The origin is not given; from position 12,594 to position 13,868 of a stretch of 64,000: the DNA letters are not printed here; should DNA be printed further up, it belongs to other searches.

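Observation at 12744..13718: Uncharacterised P-loop protein translationally coupled to citXG where a CitC-type ligase would be expected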

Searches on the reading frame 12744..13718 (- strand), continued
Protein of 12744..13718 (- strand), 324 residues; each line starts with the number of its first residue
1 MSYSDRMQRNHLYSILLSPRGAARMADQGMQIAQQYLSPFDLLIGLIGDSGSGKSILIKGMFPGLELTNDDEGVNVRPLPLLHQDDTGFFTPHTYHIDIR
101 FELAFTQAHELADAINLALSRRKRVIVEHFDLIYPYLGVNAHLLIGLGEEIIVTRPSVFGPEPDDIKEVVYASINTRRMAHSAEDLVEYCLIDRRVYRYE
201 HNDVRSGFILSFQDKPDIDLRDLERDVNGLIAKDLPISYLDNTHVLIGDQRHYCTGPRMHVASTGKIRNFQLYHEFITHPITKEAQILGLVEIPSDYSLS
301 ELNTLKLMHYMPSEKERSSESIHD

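Call 69: find_homologous_proteins(query=L011:13516-14691:+, max_evalue=1e-20)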
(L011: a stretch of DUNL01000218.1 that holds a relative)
Query L011:13516-14691:+ (392 aa): 1987 proteins with E <= 1e-20 among 8000 candidates; the best 120 are listed.
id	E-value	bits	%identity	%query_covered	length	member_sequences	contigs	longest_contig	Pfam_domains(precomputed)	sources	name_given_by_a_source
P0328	5.2e-257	870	100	100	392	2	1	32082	PF08218.18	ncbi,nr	ncbi:MAG TPA: [citrate (pro-3S)-lyase] ligase [Clostridiaceae bacterium]|nr:[citrate (pro-3S)-lyase]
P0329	3.5e-137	475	58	100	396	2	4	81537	PF08218.18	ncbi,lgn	-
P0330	4.8e-137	475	57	99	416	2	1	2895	PF08218.18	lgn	-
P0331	1.6e-136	473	57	100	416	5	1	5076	PF08218.18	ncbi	-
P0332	1.2e-134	467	56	100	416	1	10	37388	PF08218.18,PF01467.33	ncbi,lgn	-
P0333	1.0e-133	464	56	100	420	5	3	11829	PF08218.18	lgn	-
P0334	8.4e-132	458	55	100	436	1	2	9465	PF08218.18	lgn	-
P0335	1.5e-126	440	56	98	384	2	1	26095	PF08218.18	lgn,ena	-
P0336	2.7e-126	440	58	94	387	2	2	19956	PF08218.18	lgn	-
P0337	2.8e-125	436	55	94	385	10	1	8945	PF08218.18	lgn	-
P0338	7.1e-100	353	49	94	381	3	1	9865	PF08218.18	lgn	-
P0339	3.3e-73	265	42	94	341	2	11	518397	PF08218.18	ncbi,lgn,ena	-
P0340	2.9e-72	262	43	96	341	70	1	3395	PF08218.18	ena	-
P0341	1.3e-70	256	42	96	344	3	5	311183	PF08218.18,PF05636.18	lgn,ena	-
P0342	1.6e-70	256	39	97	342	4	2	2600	PF08218.18,PF01467.33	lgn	-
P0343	2.4e-70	256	40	99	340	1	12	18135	PF08218.18,PF05636.18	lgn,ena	-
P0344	1.9e-69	253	39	98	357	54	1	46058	PF08218.18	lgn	-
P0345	1.2e-68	250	41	94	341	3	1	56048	PF08218.18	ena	-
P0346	1.2e-68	250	40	94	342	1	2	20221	PF08218.18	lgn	-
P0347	1.2e-68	250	41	94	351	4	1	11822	PF08218.18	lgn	-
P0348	1.4e-68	250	41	95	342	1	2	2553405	PF08218.18,PF05636.18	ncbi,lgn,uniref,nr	ncbi:[citrate (pro-3S)-lyase] ligase [Carnobacterium mobile]|uniref:[citrate (pro-3S)-lyase] ligase 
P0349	1.0e-67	247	40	94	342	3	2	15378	PF08218.18,PF05636.18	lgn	-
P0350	1.2e-67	247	40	94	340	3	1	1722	PF08218.18,PF05636.18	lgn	-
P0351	1.5e-67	246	40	95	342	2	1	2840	PF08218.18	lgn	-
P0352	3.1e-67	245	39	94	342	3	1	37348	PF08218.18,PF05636.18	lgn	-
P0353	5.7e-67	244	39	94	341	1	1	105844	PF08218.18,PF01467.33,PF05636.18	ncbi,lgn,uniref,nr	ncbi:[citrate (pro-3S)-lyase] ligase [Schnuerera sp. xch1]|uniref:[citrate (pro-3S)-lyase] ligase n=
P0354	9.2e-67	244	39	99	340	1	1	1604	PF08218.18,PF01467.33,PF05636.18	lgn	-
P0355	1.6e-66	243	38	96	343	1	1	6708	PF08218.18,PF05636.18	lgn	-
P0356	6.4e-66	241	38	93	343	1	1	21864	PF08218.18,PF05636.18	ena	-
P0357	1.9e-65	239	38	94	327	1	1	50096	PF08218.18,PF01467.33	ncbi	-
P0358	4.4e-65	238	37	96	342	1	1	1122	PF08218.18,PF01467.33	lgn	-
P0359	4.8e-65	238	37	96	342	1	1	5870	PF08218.18,PF01467.33,PF05636.18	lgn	-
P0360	2.4e-64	236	39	98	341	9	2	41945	PF08218.18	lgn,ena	-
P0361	5.8e-64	235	38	96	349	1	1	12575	PF08218.18,PF01467.33,PF05636.18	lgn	-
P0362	7.5e-64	234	38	95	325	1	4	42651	PF08218.18,PF01467.33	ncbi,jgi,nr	ncbi:MAG: [citrate (pro-3S)-lyase] ligase [Ruminococcaceae bacterium]|nr:[citrate (pro-3S)-lyase] li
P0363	6.1e-63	231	40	97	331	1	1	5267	PF08218.18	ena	-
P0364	1.5e-61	227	39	95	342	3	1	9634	PF08218.18,PF01467.33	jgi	-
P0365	3.6e-61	225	37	98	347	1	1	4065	PF08218.18,PF05636.18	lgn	-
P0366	3.8e-60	222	37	90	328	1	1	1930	PF08218.18,PF01467.33,PF00583.32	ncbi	-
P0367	9.7e-60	221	38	97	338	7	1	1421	PF08218.18,PF01467.33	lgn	-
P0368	9.8e-60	221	37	98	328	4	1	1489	PF08218.18,PF00583.32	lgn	-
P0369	1.6e-59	220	37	96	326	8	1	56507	PF08218.18,PF01467.33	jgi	jgi:[citrate (pro-3S)-lyase] ligase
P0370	1.9e-59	220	37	97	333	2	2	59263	PF08218.18,PF01467.33,PF05636.18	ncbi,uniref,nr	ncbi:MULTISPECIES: [citrate (pro-3S)-lyase] ligase [unclassified Enterococcus]|uniref:[citrate (pro-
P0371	3.7e-59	219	37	95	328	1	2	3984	PF08218.18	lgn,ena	-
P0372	6.5e-59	218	38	89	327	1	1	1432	PF08218.18,PF01467.33,PF00583.32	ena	-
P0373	7.8e-59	218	36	90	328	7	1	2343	PF08218.18,PF01467.33,PF00583.32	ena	-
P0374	8.3e-59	218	38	89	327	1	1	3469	PF08218.18,PF01467.33,PF00583.32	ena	-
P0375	9.2e-59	217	39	89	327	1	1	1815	PF08218.18,PF01467.33,PF00583.32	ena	-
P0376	1.2e-58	217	39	89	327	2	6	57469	PF08218.18,PF01467.33,PF00583.32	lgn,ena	-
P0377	1.3e-58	217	38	89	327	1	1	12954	PF08218.18,PF01467.33,PF00583.32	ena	-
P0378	1.7e-58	217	37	97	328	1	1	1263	PF08218.18,PF01467.33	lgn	-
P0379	1.7e-58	217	39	89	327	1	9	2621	PF08218.18,PF01467.33,PF00583.32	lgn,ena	-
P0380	1.8e-58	216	35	97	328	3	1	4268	PF08218.18,PF01467.33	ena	-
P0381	2.3e-58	216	37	94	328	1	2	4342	PF08218.18,PF01467.33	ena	-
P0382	2.3e-58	216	37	95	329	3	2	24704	PF08218.18,PF01467.33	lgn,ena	-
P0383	2.4e-58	216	38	95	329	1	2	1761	PF08218.18,PF00583.32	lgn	-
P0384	2.7e-58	216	38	89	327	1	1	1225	PF08218.18,PF01467.33,PF00583.32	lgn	-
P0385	2.9e-58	216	38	95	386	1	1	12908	PF08218.18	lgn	-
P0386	3.5e-58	215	36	90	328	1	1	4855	PF08218.18,PF01467.33,PF00583.32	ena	-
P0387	5.1e-58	215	36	95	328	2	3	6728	PF08218.18,PF00583.32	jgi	-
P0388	5.3e-58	215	38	97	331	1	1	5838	PF08218.18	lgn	-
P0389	5.6e-58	215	30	94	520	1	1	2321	PF08218.18,PF13508.14,PF00583.32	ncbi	-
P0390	6.0e-58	215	36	94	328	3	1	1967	PF08218.18,PF00583.32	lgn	-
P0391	6.3e-58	215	37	95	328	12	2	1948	PF08218.18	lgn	-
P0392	6.8e-58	215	37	89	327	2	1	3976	PF08218.18,PF01467.33,PF00583.32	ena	-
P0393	7.2e-58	214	38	89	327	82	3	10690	PF08218.18,PF01467.33,PF00583.32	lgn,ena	-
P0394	8.7e-58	214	37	90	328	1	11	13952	PF08218.18,PF00583.32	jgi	-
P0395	8.8e-58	214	37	98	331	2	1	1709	PF08218.18,PF01467.33,PF05636.18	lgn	-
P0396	9.0e-58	214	36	90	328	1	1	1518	PF08218.18,PF01467.33,PF00583.32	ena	-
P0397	9.5e-58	214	37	94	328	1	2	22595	PF08218.18,PF01467.33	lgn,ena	-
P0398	1.2e-57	214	38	94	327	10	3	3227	PF08218.18,PF00583.32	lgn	-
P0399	1.3e-57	214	38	93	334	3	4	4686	PF13673.14,PF08218.18,PF01467.33,PF00583.32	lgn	-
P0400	1.5e-57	213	35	95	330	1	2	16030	PF08218.18,PF00583.32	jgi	-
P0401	2.0e-57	213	36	95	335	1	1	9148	PF08218.18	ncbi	-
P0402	2.4e-57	213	35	95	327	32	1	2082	PF13673.14,PF08218.18,PF00583.32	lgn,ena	-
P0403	2.4e-57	213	35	95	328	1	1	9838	PF08218.18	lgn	-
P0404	3.0e-57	212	36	89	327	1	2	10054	PF08218.18,PF01467.33,PF00583.32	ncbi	-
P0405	3.7e-57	212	36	90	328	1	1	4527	PF08218.18,PF01467.33,PF00583.32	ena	-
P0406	3.7e-57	212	36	90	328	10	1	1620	PF08218.18,PF01467.33,PF00583.32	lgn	-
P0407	3.9e-57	212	36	89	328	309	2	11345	PF08218.18,PF01467.33,PF00583.32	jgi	-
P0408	4.1e-57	212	37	95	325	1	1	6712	PF08218.18,PF01467.33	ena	-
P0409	4.5e-57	212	48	49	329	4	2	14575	PF08218.18,PF01467.33,PF00583.32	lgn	-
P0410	5.0e-57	212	36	94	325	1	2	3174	PF08218.18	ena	-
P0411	6.7e-57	211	37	95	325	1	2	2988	PF08218.18,PF01467.33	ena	-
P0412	6.8e-57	211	38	94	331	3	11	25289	PF08218.18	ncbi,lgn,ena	-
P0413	8.0e-57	211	36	97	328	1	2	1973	PF08218.18,PF01467.33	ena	-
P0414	8.3e-57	211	37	96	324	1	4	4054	PF08218.18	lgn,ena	-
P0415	8.8e-57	211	36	94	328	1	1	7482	PF08218.18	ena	-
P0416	9.4e-57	211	49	47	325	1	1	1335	PF08218.18,PF01467.33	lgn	-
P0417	1.0e-56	211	37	95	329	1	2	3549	PF08218.18,PF00583.32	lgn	-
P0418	1.1e-56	211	36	94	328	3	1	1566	PF08218.18,PF01467.33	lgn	-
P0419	1.1e-56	211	36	89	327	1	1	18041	PF08218.18,PF01467.33,PF00583.32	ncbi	-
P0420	1.4e-56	210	36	99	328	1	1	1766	PF08218.18,PF01467.33,PF00583.32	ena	-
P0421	1.5e-56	210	37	95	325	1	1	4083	PF08218.18,PF01467.33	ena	-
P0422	1.5e-56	210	38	95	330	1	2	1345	PF08218.18,PF01467.33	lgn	-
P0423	1.6e-56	210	37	95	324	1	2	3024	PF08218.18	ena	-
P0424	1.6e-56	210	37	95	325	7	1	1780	PF08218.18,PF01467.33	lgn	-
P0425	1.7e-56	210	37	94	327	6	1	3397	PF08218.18,PF00583.32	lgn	-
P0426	1.9e-56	210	35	97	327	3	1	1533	PF08218.18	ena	-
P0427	2.0e-56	210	38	89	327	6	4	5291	PF08218.18,PF01467.33,PF00583.32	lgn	-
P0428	2.1e-56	210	37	95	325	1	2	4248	PF08218.18,PF01467.33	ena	-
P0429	2.2e-56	210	35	94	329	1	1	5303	PF08218.18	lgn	-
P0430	2.3e-56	210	34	97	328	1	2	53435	PF08218.18,PF01467.33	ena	-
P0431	2.5e-56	209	38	97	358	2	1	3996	PF08218.18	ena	-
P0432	2.9e-56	209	37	95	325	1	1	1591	PF08218.18,PF01467.33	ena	-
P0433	3.1e-56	209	37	95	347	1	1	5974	PF08218.18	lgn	-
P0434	3.2e-56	209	38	94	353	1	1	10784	PF08218.18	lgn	-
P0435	3.6e-56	209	36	92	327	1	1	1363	PF08218.18,PF01467.33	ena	-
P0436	3.6e-56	209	37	95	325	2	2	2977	PF08218.18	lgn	-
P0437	4.3e-56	209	37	98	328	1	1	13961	PF08218.18,PF00583.32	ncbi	-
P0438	4.7e-56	209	37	94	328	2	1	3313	PF08218.18,PF00583.32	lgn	-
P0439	4.7e-56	208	36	95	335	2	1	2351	PF08218.18,PF00583.32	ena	-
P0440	4.9e-56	208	40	92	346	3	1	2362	PF08218.18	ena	-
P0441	5.1e-56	208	35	95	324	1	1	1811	PF08218.18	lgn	-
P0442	5.9e-56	208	37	93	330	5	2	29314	PF08218.18,PF01467.33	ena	-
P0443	6.1e-56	208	36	97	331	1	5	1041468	PF08218.18,PF05636.18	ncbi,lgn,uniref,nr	ncbi:[citrate (pro-3S)-lyase] ligase [Enterococcus caccae]|uniref:[Citrate [pro-3S]-lyase] ligase n=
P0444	6.7e-56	208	40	93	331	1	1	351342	PF08218.18,PF01467.33,PF05636.18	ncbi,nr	ncbi:[citrate (pro-3S)-lyase] ligase [Erwinia sp. CPCC 100877]|nr:[citrate (pro-3S)-lyase] ligase [E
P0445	7.0e-56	208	36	95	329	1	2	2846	PF08218.18,PF01467.33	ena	-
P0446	8.8e-56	208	48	48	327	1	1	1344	PF08218.18,PF01467.33,PF00583.32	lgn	-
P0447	9.3e-56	208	38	96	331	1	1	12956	PF08218.18,PF01467.33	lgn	-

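Call 70: find_encoding_contigs(protein=P0339, flank=6000, max_places=4)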
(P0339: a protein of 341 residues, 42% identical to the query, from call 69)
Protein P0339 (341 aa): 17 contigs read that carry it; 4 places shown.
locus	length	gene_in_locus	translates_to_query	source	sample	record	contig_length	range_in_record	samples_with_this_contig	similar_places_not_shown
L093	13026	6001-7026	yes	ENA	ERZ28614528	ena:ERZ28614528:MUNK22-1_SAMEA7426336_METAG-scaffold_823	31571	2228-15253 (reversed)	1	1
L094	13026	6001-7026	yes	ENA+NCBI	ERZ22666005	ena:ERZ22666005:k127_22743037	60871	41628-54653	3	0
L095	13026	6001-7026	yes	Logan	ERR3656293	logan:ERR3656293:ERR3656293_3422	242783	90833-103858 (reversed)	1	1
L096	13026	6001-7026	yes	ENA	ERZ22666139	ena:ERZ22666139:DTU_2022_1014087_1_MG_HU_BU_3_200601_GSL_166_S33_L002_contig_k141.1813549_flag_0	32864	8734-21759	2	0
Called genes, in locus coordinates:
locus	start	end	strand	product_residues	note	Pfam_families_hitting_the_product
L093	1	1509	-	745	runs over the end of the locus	PF09043:Lys-AminoMut_A, PF16554:OAM_dimer, PF02310:B12-binding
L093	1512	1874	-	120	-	PF16552:OAM_alpha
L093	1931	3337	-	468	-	PF00291:PALP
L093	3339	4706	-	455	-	PF01113:DapB_N (weak), PF19328:DAP_DH_C, PF22010:OrtA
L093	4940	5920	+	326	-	PF12833:HTH_18, PF00165:HTH_AraC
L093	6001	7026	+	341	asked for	PF08218:Citrate_ly_lig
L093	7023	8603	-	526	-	PF07969:Amidohydro_3, PF01979:Amidohydro_1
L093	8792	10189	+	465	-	PF00682:HMGL-like, PF02436:PYC_OADA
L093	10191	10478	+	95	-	PF04277:OAD_gamma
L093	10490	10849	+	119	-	PF25919:BSH_CusB (faint), PF25984:BSH_YknX (faint), PF25917:BSH_RND, PF25973:BSH_CzcB (faint), PF00364:Biotin_lipoyl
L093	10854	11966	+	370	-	PF03977:OAD_beta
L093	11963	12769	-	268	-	PF03099:BPL_LplA_LipB (weak)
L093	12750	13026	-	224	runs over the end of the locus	PF00392:GntR, PF07729:FCD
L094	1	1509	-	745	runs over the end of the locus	PF09043:Lys-AminoMut_A, PF16554:OAM_dimer, PF02310:B12-binding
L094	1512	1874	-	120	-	PF16552:OAM_alpha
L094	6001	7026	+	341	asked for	PF08218:Citrate_ly_lig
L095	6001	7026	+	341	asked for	PF08218:Citrate_ly_lig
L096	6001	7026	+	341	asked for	PF08218:Citrate_ly_lig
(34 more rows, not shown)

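Call 72: find_encoding_contigs(protein=P0343, flank=8000, max_places=2)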
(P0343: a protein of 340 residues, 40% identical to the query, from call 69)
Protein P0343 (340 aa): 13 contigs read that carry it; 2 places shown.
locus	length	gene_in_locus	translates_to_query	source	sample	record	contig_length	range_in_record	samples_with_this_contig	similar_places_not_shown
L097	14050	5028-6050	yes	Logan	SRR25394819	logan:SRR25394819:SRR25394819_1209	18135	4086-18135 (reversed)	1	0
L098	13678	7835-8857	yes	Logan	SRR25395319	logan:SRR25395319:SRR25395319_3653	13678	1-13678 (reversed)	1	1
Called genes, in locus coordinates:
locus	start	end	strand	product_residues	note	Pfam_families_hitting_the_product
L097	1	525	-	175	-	?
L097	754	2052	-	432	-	PF03390:2HCT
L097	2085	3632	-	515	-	PF04223:CitF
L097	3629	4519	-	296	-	PF03328:HpcH_HpaI, PF15617:C-C_Bond_Lyase (weak)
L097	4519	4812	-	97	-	PF06857:ACP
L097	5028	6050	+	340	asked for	PF05636:HIGH_NTase1 (faint), PF08218:Citrate_ly_lig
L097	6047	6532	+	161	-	PF03802:CitX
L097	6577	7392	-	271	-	PF01874:CitG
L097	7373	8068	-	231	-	PF00392:GntR, PF07729:FCD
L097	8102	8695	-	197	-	PF14317:YcxB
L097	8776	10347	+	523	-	PF02743:dCache_1, PF21623:HK_sensor_dom_bact, PF00990:GGDEF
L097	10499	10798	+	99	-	PF14131:DUF4298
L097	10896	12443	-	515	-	PF00117:GATase, PF02540:NAD_synthase (weak), PF00958:GMP_synt_C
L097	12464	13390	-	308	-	PF00485:PRK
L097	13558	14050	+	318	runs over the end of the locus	PF22700:MVD-like_N (faint), PF00288:GHMP_kinases_N, PF08544:GHMP_kinases_C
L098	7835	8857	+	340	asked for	PF05636:HIGH_NTase1 (faint), PF08218:Citrate_ly_lig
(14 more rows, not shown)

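Call 73: find_encoding_contigs(protein=P0412, flank=8000, max_places=2)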
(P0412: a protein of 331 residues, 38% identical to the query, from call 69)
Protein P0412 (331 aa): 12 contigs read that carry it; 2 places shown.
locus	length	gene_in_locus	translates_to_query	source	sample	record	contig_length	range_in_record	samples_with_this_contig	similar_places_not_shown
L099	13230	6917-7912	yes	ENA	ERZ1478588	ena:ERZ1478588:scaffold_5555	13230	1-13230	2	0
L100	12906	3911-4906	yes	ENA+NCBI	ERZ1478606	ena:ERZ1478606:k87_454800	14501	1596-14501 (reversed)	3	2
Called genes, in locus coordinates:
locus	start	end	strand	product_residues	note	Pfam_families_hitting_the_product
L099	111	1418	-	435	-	PF04468:PSP1, PF28472:PSP1_3rd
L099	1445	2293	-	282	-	PF13177:DNA_pol3_delta2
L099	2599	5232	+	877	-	PF01326:PPDK_N, PF00391:PEP-utilizers, PF02896:PEP-utilizers_C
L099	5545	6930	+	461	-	PF05525:Branch_AA_trans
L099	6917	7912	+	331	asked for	PF08218:Citrate_ly_lig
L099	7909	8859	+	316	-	-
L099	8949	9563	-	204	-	PF05962:HutD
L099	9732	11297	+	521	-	PF00221:Lyase_aromatic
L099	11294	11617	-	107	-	PF01371:Trp_repressor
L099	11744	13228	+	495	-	?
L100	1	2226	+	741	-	?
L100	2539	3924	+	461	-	PF05525:Branch_AA_trans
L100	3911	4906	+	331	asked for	PF08218:Citrate_ly_lig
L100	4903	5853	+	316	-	-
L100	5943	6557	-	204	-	PF05962:HutD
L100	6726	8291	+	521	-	PF00221:Lyase_aromatic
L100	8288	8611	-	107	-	PF01371:Trp_repressor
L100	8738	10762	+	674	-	PF17391:Urocanase_N, PF01175:Urocanase, PF17392:Urocanase_C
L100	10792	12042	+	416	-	PF07969:Amidohydro_3 (weak), PF01979:Amidohydro_1, PF07969:Amidohydro_3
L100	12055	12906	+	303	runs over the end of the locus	PF07837:FTCD_N, PF02971:FTCD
